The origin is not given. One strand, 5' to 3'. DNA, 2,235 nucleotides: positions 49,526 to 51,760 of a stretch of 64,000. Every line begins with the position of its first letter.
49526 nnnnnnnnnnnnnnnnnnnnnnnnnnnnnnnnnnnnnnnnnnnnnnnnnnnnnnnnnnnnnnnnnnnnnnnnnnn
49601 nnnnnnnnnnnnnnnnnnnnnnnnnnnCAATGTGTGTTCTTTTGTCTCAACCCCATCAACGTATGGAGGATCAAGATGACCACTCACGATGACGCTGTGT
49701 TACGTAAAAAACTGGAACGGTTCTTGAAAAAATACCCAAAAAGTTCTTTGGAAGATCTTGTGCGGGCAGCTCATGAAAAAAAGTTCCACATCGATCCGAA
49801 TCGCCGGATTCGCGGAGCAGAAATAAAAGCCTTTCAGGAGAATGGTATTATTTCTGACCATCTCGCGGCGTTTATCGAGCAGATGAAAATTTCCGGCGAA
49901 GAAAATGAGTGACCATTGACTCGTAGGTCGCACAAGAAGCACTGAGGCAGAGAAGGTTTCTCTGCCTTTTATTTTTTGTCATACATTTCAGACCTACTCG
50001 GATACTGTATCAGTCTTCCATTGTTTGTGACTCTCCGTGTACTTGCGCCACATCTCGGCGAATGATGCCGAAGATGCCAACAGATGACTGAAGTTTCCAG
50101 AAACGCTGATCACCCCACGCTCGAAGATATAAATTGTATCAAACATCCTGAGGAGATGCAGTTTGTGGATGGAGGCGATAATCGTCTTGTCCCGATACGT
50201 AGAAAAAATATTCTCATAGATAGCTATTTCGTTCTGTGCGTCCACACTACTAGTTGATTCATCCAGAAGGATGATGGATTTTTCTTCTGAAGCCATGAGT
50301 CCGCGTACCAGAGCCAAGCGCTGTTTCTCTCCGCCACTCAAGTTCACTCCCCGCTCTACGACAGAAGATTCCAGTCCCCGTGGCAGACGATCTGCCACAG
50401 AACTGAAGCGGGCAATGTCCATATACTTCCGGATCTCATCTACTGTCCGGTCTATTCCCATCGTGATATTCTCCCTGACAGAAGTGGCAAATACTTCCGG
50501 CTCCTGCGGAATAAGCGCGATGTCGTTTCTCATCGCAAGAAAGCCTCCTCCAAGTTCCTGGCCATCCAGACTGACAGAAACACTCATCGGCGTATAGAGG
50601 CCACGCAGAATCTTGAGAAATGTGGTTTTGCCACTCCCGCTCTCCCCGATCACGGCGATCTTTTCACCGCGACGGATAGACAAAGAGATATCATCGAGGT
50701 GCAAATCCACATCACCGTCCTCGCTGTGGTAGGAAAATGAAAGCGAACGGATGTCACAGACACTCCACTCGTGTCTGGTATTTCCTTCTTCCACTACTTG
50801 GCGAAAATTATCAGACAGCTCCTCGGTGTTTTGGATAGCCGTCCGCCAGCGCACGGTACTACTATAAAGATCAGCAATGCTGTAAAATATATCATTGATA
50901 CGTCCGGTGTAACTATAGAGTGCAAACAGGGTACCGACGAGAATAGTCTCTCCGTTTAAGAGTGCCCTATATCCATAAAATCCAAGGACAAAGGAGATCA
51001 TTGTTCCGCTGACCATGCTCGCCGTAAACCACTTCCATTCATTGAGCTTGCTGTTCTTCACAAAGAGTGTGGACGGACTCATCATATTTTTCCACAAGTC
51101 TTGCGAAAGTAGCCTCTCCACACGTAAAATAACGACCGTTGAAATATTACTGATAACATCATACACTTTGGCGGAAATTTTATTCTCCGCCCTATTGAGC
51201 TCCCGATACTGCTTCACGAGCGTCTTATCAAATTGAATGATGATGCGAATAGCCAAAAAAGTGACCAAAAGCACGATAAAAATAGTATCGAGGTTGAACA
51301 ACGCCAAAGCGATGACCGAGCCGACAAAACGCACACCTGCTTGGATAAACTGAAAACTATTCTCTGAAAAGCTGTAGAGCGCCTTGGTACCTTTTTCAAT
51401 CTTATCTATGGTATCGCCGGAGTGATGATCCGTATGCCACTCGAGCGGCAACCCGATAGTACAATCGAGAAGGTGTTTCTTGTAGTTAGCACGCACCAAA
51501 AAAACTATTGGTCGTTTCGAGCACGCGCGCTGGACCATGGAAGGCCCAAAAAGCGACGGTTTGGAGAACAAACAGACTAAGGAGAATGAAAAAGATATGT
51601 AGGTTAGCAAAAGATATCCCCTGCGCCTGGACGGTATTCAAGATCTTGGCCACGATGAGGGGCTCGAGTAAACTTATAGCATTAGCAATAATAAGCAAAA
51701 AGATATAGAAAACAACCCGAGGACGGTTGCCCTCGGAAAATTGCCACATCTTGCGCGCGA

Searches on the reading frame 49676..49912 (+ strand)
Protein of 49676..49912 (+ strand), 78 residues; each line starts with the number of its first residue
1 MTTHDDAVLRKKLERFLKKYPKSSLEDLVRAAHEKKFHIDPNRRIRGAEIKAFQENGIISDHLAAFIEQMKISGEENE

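Call 3: search_protein_families(library=pfam, proteins=[window:49676-49912:+], max_evalue=0.01)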
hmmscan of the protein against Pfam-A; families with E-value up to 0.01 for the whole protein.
window:49676-49912:+ (78 aa): 0 families

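Call 15: search_protein_families(library=ncbifam, proteins=[window:49676-49912:+], max_evalue=0.01)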
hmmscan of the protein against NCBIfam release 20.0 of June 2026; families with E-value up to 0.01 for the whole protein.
window:49676-49912:+ (78 aa): 0 families

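Call 35: search_protein_families(library=padloc, proteins=[window:49676-49912:+], max_evalue=0.01)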
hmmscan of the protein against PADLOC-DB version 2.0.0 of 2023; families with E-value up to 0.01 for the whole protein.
window:49676-49912:+ (78 aa): 0 families

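Call 36: search_protein_families(library=phrogs, proteins=[window:49676-49912:+], max_evalue=0.01)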
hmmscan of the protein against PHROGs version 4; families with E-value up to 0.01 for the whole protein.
window:49676-49912:+ (78 aa): 0 families

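Call 51: find_homologous_proteins(query=window:49676-49912:+, max_evalue=0.001)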
Query window:49676-49912:+ (78 aa): 7 proteins with E <= 0.001 among 8 candidates.
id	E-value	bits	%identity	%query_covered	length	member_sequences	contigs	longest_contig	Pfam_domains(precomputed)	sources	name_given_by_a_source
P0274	1.4e-38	147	92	97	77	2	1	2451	-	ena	-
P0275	2.7e-31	124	76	97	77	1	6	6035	-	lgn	-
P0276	4.3e-30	121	78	97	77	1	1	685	-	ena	-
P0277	4.3e-30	121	79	97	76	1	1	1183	-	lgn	-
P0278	1.4e-28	116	79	99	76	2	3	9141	-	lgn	-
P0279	4.3e-28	114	75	99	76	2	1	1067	-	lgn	-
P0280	7.5e-21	91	64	97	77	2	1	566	-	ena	-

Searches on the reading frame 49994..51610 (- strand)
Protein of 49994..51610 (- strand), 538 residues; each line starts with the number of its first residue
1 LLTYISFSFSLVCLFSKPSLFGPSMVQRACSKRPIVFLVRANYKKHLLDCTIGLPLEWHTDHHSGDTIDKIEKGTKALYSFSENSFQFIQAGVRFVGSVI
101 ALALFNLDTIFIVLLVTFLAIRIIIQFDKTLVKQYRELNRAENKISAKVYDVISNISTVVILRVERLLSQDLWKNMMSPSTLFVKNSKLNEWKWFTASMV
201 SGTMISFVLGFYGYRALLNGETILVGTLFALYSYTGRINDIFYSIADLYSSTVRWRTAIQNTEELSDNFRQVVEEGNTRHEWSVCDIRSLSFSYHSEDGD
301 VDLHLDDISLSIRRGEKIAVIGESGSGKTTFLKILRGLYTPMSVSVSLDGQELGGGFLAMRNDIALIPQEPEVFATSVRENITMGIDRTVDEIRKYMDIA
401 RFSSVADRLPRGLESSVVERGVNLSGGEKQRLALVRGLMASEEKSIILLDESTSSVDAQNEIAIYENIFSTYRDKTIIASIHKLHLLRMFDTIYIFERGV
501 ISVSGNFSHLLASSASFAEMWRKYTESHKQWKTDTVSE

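Call 3: search_protein_families(library=pfam, proteins=[window:49994-51610:-], max_evalue=0.01)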
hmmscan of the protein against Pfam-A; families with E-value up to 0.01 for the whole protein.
window:49994-51610:- (538 aa): 4 families
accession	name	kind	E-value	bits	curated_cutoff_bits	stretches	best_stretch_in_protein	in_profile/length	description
PF00005.33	ABC_tran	-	6.3e-25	88.8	25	1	305-454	1-137/137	ABC transporter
PF00664.28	ABC_membrane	-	6.9e-13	49.3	28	1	45-235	78-267/274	ABC transporter transmembrane region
PF02463.25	SMC_N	-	0.00064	19.6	40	0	423-489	136-205/220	RecF/RecN/SMC N terminal domain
PF13304.12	AAA_21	-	0.0091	16.5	27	0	319-354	3-32/304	AAA domain, putative AbiEii toxin, Type IV TA system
